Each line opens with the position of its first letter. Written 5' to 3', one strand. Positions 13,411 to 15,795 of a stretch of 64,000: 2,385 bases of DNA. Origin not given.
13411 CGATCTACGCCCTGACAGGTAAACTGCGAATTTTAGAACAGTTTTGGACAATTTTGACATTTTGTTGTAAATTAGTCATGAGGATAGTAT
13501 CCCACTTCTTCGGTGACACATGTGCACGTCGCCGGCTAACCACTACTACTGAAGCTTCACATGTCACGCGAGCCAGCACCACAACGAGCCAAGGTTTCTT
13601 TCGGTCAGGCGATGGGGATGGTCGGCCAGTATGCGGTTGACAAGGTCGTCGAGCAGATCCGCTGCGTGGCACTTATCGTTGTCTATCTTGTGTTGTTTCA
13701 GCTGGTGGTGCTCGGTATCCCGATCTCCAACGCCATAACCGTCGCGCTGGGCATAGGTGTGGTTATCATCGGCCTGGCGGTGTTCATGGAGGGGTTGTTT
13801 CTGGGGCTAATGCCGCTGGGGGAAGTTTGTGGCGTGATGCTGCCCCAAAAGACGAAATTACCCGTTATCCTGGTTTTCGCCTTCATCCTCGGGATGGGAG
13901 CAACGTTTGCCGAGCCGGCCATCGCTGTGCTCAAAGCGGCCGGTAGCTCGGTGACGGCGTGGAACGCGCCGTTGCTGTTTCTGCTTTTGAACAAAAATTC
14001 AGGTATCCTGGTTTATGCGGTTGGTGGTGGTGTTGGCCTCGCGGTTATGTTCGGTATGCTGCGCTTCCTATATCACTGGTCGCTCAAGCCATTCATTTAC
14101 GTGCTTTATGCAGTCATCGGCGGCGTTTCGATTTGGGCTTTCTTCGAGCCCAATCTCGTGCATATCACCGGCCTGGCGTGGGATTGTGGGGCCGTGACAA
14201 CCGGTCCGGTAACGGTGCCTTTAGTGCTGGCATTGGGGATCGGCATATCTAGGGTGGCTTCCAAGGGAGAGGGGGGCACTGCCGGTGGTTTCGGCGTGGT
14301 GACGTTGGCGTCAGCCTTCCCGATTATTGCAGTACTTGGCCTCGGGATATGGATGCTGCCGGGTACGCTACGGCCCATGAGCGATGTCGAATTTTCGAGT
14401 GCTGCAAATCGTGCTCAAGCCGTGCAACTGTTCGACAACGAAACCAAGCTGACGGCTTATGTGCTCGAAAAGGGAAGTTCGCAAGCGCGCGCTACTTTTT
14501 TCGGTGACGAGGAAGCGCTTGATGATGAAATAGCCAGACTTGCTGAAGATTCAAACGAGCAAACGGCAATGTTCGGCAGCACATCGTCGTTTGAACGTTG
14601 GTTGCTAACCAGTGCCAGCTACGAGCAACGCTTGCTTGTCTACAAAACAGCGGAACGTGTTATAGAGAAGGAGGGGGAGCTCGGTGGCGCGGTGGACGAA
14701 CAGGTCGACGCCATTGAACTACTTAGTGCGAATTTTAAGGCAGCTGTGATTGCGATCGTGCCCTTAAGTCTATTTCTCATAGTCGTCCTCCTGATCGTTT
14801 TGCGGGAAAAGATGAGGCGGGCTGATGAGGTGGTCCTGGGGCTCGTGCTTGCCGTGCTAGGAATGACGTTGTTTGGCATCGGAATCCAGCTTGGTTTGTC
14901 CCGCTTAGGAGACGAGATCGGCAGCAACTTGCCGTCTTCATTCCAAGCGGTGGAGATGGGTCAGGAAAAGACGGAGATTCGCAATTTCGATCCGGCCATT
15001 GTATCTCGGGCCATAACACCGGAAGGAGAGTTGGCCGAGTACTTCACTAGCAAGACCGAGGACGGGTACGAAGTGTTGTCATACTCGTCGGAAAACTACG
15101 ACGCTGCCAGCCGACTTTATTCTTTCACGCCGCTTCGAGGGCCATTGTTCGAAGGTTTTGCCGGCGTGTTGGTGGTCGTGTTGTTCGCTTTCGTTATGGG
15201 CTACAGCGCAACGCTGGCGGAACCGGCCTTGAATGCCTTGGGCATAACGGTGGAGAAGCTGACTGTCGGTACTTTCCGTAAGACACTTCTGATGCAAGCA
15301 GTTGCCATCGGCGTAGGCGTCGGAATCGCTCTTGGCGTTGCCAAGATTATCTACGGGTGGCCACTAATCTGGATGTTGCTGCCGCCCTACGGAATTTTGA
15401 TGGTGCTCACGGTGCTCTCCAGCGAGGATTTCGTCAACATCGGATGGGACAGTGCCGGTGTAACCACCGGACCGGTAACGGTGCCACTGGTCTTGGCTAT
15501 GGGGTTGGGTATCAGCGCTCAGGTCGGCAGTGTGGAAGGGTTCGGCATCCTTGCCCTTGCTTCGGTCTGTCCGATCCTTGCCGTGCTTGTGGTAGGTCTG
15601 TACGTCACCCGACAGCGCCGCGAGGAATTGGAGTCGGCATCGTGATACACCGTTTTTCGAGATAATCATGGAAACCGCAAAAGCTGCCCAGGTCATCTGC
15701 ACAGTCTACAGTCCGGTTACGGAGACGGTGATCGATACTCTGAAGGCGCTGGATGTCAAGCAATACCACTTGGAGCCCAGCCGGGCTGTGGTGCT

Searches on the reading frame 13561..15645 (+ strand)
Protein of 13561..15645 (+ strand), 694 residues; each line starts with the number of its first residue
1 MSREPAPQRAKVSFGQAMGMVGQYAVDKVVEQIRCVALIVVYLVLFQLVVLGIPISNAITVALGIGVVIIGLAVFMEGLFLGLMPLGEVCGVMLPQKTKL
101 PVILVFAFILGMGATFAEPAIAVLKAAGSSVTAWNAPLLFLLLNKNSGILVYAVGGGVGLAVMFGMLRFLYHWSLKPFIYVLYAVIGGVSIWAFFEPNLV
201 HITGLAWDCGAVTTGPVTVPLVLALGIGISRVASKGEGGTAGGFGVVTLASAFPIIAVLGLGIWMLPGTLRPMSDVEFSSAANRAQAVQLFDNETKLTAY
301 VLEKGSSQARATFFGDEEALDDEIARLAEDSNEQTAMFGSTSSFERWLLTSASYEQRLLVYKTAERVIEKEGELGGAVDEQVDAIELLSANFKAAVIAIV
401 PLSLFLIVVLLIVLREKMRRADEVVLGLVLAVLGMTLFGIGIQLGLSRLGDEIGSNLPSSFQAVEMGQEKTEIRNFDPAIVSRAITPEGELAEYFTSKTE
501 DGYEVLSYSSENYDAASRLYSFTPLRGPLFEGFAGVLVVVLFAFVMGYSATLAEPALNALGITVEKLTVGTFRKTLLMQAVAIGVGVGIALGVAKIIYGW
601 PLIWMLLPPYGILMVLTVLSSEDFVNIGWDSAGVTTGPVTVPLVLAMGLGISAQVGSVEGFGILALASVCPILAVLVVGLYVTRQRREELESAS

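Call 21: search_protein_families(library=pfam, proteins=[window:13561-15645:+], max_evalue=0.001)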
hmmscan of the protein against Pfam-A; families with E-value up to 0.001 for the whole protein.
window:13561-15645:+ (694 aa): 1 family
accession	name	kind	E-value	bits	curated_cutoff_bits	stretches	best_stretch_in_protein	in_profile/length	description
PF07556.16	DUF1538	-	4.1e-111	369.8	22.6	2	404-680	3-210/211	Protein of unknown function (DUF1538)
